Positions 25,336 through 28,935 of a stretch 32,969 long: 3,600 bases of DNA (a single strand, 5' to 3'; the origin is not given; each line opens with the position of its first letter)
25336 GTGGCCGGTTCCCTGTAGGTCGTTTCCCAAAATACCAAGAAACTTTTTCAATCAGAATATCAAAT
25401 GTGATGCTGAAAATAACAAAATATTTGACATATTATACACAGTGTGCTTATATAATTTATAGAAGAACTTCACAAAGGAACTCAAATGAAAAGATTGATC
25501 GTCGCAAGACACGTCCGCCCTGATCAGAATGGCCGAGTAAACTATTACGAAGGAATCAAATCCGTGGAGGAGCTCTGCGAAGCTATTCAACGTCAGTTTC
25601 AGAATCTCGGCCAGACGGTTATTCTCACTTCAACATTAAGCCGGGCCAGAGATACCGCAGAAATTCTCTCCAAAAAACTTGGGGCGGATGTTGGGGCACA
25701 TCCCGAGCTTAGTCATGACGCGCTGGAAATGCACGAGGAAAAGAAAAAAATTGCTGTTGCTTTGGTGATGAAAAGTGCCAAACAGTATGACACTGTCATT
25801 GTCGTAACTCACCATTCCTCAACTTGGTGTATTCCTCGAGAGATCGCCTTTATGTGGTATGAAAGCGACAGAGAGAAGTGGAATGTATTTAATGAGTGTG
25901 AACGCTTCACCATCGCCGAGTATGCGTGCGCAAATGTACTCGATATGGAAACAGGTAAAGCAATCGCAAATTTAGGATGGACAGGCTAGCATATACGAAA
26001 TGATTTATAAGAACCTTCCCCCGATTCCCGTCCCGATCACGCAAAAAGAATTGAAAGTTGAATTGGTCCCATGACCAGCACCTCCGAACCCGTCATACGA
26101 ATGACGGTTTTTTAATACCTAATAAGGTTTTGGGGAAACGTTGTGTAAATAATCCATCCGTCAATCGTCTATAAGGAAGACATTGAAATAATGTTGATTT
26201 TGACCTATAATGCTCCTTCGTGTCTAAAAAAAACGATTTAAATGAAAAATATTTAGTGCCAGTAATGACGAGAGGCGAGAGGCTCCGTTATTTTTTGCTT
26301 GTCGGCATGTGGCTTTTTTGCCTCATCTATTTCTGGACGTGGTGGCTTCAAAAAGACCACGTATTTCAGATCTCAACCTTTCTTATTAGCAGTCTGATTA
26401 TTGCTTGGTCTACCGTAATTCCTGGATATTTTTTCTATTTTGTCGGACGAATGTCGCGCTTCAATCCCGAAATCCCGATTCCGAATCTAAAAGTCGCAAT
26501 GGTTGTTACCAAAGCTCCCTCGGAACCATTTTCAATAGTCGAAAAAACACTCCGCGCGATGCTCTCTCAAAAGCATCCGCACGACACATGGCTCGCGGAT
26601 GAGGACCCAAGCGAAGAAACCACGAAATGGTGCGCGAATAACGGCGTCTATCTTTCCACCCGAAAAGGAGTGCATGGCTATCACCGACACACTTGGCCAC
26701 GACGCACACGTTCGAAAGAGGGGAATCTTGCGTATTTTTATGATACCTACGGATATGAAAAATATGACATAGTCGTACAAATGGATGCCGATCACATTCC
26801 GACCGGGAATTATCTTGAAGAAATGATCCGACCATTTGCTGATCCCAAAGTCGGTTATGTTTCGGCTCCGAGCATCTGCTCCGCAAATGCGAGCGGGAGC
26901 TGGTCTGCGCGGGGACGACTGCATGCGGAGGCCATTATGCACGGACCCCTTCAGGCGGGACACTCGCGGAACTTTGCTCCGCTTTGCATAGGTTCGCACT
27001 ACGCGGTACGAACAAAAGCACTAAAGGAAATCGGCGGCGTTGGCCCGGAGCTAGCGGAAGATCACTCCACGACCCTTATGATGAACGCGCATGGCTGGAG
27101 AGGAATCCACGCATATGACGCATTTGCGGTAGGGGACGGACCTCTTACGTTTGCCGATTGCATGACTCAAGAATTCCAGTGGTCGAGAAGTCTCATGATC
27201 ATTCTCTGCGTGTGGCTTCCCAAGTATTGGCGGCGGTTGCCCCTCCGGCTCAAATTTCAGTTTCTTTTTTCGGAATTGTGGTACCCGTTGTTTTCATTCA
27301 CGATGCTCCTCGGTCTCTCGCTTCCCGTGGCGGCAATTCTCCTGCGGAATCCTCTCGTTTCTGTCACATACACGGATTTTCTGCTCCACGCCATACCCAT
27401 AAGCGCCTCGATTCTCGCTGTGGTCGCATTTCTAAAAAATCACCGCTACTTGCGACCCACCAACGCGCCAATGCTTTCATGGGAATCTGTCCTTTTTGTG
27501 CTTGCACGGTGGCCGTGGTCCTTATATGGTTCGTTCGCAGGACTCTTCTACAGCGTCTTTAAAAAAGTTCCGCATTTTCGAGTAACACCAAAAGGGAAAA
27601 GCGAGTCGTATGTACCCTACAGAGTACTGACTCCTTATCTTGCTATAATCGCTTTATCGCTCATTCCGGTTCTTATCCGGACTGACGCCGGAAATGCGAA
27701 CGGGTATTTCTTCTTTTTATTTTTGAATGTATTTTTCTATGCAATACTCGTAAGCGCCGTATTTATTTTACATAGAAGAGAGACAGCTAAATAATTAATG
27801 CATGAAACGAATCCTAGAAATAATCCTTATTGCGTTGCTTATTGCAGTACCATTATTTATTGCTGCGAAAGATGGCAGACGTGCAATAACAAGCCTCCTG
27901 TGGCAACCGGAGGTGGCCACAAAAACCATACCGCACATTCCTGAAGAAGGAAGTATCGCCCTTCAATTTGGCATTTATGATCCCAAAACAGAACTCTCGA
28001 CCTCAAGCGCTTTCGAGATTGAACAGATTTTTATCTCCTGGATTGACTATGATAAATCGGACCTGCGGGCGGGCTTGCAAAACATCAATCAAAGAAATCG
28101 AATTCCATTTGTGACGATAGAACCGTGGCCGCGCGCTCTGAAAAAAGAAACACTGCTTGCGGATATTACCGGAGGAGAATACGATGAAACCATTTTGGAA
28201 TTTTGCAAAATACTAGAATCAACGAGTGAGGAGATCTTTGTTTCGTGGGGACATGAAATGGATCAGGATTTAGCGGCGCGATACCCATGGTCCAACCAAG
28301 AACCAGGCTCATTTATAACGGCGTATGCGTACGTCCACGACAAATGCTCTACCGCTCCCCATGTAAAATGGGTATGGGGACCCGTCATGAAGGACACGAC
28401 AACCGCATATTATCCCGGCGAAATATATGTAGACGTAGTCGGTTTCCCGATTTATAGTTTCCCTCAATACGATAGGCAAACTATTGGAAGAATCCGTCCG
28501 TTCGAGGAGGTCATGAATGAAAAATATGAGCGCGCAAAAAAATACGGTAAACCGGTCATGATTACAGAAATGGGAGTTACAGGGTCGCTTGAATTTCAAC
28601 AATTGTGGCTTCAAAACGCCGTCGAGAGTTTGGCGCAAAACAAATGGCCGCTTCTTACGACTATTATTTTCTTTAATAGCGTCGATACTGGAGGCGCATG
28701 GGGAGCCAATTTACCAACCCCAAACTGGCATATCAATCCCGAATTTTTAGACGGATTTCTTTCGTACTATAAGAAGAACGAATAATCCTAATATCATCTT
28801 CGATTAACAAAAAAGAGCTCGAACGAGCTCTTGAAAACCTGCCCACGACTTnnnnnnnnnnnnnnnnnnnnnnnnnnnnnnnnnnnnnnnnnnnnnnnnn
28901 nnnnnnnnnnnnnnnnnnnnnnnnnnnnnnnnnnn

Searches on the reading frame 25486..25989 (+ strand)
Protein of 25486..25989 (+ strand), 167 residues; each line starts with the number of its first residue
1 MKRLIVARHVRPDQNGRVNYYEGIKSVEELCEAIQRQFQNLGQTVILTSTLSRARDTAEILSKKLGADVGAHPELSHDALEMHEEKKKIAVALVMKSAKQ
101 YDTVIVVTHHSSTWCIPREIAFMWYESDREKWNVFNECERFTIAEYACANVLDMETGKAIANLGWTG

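Call 3: search_protein_families(library=pfam, proteins=[window:25486-25989:+], max_evalue=0.1)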
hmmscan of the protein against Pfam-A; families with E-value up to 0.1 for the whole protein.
window:25486-25989:+ (167 aa): 3 families
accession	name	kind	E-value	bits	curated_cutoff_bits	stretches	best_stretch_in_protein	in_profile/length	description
PF00300.27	His_Phos_1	-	1.5e-07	31.8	21.7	1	31-76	33-78/194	Histidine phosphatase superfamily (branch 1)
PF03720.21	UDPG_MGDP_dh_C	-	0.061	14.1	30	0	52-112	17-76/103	UDP-glucose/GDP-mannose dehydrogenase family, UDP binding domain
PF24249.1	DUF7452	-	0.062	14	28.2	0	123-152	2-30/118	Domain of unknown function (DUF7452)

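Call 4: search_protein_families(library=ncbifam, proteins=[window:25486-25989:+], max_evalue=0.1)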
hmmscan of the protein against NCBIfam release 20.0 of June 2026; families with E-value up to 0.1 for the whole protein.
window:25486-25989:+ (167 aa): 7 families
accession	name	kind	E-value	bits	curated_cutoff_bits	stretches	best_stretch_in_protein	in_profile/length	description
TIGR03162.1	ribazole_cobC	equivalog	3.8e-06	26.5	162.9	1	5-75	2-76/176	alpha-ribazole phosphatase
NF038349.1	dPGM_arch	equivalog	0.00012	22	225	1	31-69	34-72/194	2,3-diphosphoglycerate-dependent phosphoglycerate mutase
NF002901.0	PRK03482.1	equivalog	0.00052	19.7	261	1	33-86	38-91/215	2,3-diphosphoglycerate-dependent phosphoglycerate mutase GpmB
NF005567.0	PRK07238.1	equivalog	0.004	16.5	326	1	36-75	217-257/378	bifunctional RNase H/acid phosphatase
NF052459.1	OxoGTPPhMutT1Mycb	equivalog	0.0056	15.8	475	1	31-128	166-256/292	8-oxo-(d)GTP phosphatase MutT1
TIGR03026.1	NDP-sugDHase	subfamily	0.01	14.6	189.8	0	52-112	333-390/413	nucleotide sugar dehydrogenase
TIGR00249.1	sixA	equivalog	0.015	15.1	74.5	1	21-70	25-69/154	phosphohistidine phosphatase SixA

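Call 6: search_protein_families(library=padloc, proteins=[window:25486-25989:+], max_evalue=0.1)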
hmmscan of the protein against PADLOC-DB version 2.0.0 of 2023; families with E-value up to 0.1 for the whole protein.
window:25486-25989:+ (167 aa): 0 families

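Call 7: search_protein_families(library=phrogs, proteins=[window:25486-25989:+], max_evalue=0.1)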
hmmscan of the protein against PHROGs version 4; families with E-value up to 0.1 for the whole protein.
window:25486-25989:+ (167 aa): 1 family
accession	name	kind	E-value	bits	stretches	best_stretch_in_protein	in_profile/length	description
phrog_12933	-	unknown function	1e-05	26.6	1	23-86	32-93/197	-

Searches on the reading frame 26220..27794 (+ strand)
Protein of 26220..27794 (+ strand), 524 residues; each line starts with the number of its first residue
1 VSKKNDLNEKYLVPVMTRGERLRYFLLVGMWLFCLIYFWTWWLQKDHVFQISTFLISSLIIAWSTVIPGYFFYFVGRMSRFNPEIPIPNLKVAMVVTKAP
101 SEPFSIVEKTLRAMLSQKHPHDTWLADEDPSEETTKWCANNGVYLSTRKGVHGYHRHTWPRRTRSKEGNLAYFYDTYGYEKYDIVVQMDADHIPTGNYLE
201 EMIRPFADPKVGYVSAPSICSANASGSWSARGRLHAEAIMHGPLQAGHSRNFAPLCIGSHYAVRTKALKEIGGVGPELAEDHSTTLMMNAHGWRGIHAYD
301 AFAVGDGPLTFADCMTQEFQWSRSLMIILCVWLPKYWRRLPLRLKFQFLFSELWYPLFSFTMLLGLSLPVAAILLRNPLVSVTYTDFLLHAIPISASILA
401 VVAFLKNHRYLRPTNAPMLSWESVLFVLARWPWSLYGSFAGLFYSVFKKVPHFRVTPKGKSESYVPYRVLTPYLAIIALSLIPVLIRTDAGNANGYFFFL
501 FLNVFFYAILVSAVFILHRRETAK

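Call 3: search_protein_families(library=pfam, proteins=[window:26220-27794:+], max_evalue=0.1)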
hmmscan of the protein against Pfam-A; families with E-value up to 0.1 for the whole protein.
window:26220-27794:+ (524 aa): 5 families
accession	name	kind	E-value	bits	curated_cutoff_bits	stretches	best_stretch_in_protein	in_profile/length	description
PF13632.12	Glyco_trans_2_3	-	5.9e-16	59.3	27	1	184-368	1-188/198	Glycosyl transferase family group 2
PF13506.12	Glyco_transf_21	-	1.4e-13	51.1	21.7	1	176-323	25-174/174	Glycosyl transferase family 21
PF13641.12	Glyco_tranf_2_3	-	3.3e-13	50.6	27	1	92-323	3-229/230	Glycosyltransferase like family 2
PF03552.20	Cellulose_synt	-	3.4e-05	23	24.7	1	257-400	401-549/722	Cellulose synthase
PF00535.33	Glycos_transf_2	-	0.0046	17.3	23.3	1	182-271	79-167/168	Glycosyl transferase family 2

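Call 4: search_protein_families(library=ncbifam, proteins=[window:26220-27794:+], max_evalue=0.1)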
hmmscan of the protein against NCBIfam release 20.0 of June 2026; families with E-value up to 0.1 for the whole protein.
window:26220-27794:+ (524 aa): 9 families
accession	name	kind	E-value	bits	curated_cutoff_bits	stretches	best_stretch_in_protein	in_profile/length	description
TIGR03030.1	CelA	equivalog_domain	2.5e-20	72.1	699.1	1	155-485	205-526/714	UDP-forming cellulose synthase catalytic subunit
TIGR03472.1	HpnI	equivalog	3.4e-10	39.3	310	1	179-324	124-271/373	bacteriohopanetetrol glucosamine biosynthesis glycosyltransferase HpnI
NF003958.0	PRK05454.2-1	equivalog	4.3e-05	21.9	419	1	132-219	152-242/704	glucans biosynthesis glucosyltransferase MdoH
TIGR03965.1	mycofact_glyco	equivalog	4.6e-05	22.5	280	1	183-294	156-269/467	mycofactocin biosynthesis glycosyltransferase MftF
NF003959.0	PRK05454.2-2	equivalog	0.00061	18.3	550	1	38-224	37-229/599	glucans biosynthesis glucosyltransferase MdoH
NF003961.0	PRK05454.2-4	equivalog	0.00098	17.6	583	1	161-218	201-261/643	glucans biosynthesis glucosyltransferase MdoH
NF003955.0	PRK05454.1-1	equivalog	0.0015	16.4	1037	1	160-217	328-386/855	glucans biosynthesis glucosyltransferase MdoH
NF003960.0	PRK05454.2-3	equivalog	0.0031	16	829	1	153-216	228-290/659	glucans biosynthesis glucosyltransferase MdoH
NF053846.1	glyco_with_XrtP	equivalog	0.0039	15.9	520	0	277-374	250-347/440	XrtP-associated glycosyltransferase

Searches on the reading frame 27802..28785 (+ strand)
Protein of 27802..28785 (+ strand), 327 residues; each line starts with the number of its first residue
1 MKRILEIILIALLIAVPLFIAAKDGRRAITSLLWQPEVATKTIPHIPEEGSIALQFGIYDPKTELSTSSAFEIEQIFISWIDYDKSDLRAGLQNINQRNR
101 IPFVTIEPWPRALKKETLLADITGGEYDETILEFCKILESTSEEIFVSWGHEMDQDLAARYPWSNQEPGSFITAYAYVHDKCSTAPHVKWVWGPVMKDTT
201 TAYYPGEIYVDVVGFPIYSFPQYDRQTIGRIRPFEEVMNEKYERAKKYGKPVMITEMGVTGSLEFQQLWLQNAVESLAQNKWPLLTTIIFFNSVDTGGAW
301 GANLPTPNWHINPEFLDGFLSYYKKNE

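Call 3: search_protein_families(library=pfam, proteins=[window:27802-28785:+], max_evalue=0.1)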
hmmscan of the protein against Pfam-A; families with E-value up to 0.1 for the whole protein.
window:27802-28785:+ (327 aa): 1 family
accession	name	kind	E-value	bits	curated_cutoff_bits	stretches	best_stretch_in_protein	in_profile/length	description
PF02156.21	Glyco_hydro_26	-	5.4e-06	26.4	20.2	1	175-223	187-235/311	Glycosyl hydrolase family 26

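Call 4: search_protein_families(library=ncbifam, proteins=[window:27802-28785:+], max_evalue=0.1)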
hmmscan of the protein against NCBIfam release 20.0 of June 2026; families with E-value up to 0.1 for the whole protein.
window:27802-28785:+ (327 aa): 0 families
